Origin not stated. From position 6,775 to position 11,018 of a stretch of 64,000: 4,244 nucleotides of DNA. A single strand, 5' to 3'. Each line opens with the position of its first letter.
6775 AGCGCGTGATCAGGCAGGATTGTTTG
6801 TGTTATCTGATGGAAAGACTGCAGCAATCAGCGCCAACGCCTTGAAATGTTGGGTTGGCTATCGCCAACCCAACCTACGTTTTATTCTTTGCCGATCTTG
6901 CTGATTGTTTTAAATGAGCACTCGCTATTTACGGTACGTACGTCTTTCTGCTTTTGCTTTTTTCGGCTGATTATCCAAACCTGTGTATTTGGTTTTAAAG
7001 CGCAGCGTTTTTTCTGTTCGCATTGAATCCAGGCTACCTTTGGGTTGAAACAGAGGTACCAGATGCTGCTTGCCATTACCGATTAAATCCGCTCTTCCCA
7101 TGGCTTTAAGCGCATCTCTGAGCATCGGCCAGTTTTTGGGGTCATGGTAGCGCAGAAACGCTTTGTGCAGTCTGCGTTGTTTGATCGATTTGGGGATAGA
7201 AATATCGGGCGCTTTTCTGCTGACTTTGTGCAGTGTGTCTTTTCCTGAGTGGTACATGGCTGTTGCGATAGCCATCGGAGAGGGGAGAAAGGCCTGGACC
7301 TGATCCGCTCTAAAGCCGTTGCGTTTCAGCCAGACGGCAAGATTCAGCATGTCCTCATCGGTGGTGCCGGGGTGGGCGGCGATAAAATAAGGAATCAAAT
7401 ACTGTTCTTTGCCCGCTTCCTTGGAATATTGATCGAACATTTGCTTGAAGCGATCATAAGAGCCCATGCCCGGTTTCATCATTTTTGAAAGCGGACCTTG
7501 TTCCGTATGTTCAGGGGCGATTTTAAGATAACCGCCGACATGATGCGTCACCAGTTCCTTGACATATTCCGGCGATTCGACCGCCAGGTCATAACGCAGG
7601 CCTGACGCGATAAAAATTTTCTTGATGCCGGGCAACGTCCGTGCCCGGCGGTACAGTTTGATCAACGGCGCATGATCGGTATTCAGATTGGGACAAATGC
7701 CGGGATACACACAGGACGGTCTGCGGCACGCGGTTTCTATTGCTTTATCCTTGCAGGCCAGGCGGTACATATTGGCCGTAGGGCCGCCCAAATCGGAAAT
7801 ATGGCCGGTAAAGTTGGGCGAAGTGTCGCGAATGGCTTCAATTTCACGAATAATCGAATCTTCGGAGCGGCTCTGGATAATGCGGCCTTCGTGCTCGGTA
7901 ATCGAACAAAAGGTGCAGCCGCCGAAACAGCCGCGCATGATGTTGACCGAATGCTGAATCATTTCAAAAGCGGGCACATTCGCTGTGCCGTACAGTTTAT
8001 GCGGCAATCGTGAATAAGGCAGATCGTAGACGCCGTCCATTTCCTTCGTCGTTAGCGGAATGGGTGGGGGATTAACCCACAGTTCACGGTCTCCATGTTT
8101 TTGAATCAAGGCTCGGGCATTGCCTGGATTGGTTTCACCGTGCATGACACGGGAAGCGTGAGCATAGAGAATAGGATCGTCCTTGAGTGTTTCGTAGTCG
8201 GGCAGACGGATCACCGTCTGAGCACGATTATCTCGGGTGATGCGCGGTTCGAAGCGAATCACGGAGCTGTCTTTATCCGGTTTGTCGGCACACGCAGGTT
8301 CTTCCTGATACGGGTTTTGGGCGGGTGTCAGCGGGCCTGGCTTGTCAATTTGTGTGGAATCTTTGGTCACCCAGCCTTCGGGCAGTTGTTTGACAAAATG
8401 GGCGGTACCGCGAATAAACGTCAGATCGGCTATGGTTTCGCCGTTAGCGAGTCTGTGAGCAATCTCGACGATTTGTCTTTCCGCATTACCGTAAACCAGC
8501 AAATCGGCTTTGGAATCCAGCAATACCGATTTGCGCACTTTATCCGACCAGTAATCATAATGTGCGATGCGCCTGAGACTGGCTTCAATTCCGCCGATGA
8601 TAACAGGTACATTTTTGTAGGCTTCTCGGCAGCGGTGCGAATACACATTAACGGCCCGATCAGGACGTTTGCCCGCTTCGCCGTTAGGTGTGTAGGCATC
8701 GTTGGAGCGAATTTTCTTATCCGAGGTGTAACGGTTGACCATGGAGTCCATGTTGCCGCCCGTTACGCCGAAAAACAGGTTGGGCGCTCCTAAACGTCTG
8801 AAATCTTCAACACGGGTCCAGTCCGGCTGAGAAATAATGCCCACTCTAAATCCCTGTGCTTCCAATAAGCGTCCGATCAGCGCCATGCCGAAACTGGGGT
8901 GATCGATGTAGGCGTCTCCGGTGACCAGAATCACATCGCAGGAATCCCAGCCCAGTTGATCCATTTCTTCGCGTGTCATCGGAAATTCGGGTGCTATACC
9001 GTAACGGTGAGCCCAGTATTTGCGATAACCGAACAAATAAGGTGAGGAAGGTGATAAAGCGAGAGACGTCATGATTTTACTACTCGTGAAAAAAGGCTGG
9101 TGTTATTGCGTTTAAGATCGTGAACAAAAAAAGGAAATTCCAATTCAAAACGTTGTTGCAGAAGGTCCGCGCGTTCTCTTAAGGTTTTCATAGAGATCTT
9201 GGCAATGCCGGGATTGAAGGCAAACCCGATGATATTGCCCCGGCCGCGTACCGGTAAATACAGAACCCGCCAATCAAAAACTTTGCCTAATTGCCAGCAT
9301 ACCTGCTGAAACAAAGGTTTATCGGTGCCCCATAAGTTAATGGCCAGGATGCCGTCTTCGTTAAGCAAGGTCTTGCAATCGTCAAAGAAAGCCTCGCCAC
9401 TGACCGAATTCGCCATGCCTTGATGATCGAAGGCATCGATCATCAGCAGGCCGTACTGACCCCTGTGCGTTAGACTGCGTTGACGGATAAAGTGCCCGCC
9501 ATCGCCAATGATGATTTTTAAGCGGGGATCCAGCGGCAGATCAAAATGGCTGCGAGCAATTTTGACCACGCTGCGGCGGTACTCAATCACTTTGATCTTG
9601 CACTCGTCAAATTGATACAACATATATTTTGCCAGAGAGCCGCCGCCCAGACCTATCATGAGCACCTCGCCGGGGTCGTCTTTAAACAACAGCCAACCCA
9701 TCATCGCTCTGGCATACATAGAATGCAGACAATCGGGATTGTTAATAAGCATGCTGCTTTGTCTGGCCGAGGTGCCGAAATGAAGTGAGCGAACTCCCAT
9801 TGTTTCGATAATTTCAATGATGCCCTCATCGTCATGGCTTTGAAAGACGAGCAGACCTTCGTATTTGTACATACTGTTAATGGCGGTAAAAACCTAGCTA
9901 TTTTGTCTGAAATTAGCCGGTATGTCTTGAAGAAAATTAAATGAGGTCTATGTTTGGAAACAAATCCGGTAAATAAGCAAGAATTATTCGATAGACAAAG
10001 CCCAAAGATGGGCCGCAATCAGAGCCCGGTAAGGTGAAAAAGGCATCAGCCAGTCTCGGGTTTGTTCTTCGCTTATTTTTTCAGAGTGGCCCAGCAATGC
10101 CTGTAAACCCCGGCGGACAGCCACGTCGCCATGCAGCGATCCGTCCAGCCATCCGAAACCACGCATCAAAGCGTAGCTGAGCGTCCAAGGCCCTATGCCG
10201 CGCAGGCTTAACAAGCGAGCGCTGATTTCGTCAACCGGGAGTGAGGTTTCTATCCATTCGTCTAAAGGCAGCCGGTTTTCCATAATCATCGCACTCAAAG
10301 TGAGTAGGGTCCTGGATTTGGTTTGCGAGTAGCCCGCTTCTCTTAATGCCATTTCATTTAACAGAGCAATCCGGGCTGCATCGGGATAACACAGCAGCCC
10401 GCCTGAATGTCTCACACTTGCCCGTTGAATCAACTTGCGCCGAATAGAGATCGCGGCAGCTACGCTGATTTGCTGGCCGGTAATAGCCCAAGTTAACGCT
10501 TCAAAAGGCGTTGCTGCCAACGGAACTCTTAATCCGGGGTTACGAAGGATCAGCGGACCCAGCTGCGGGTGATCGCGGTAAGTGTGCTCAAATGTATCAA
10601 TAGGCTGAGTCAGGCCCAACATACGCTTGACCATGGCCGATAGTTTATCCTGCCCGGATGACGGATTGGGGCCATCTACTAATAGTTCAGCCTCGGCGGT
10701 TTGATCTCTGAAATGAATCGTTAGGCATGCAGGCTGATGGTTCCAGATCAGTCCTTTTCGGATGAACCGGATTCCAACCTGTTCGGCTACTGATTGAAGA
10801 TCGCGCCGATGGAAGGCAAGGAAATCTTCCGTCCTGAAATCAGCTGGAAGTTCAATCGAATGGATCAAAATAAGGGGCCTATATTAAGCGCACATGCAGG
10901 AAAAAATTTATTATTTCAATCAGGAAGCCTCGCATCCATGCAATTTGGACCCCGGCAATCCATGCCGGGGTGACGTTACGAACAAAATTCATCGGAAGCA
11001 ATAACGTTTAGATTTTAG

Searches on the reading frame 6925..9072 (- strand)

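Call 68: search_protein_families(library=pfam, proteins=[window:6925-9072:-], max_evalue=0.00001)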
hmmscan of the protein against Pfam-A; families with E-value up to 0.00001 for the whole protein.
window:6925-9072:- (715 aa): 3 families
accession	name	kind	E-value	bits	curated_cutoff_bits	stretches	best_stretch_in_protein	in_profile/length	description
PF08497.15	Radical_SAM_N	-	1.4e-136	455.1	25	1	31-375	3-301/301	Radical SAM N-terminal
PF11842.13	DUF3362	-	4e-47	160.6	27.6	1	590-698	1-108/151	Domain of unknown function (DUF3362)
PF04055.27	Radical_SAM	-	1.2e-15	58.5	29.5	1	376-581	1-165/166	Radical SAM superfamily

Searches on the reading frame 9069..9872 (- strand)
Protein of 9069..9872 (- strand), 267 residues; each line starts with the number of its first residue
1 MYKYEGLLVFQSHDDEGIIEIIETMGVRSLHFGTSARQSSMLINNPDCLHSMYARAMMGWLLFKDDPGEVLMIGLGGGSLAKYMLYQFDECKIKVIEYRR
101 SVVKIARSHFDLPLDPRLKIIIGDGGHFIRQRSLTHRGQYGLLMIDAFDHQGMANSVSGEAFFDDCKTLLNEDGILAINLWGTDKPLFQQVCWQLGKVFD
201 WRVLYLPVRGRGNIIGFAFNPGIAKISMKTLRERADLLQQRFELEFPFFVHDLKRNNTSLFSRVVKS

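Call 68: search_protein_families(library=pfam, proteins=[window:9069-9872:-], max_evalue=0.00001)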
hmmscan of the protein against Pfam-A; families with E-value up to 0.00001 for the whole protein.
window:9069-9872:- (267 aa): 1 family
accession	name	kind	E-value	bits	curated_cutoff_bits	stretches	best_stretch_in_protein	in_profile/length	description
PF01564.23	Spermine_synth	-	3.4e-09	37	22.9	1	53-179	4-131/186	Spermine/spermidine synthase domain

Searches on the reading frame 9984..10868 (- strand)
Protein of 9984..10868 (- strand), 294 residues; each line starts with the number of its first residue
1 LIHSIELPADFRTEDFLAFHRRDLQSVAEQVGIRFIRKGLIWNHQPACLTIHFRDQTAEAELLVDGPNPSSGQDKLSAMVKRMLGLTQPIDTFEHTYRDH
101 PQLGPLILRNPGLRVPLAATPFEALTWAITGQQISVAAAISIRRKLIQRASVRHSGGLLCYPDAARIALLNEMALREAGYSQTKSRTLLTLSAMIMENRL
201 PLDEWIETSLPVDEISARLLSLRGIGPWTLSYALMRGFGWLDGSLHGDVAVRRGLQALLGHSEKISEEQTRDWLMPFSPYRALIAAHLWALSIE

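Call 68: search_protein_families(library=pfam, proteins=[window:9984-10868:-], max_evalue=0.00001)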
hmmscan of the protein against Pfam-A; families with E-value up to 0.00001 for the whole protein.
window:9984-10868:- (294 aa): 1 family
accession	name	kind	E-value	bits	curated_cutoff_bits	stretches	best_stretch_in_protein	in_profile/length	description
PF00730.31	HhH-GPD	-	1.3e-09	38.8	26.2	1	127-272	2-100/108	HhH-GPD superfamily base excision DNA repair protein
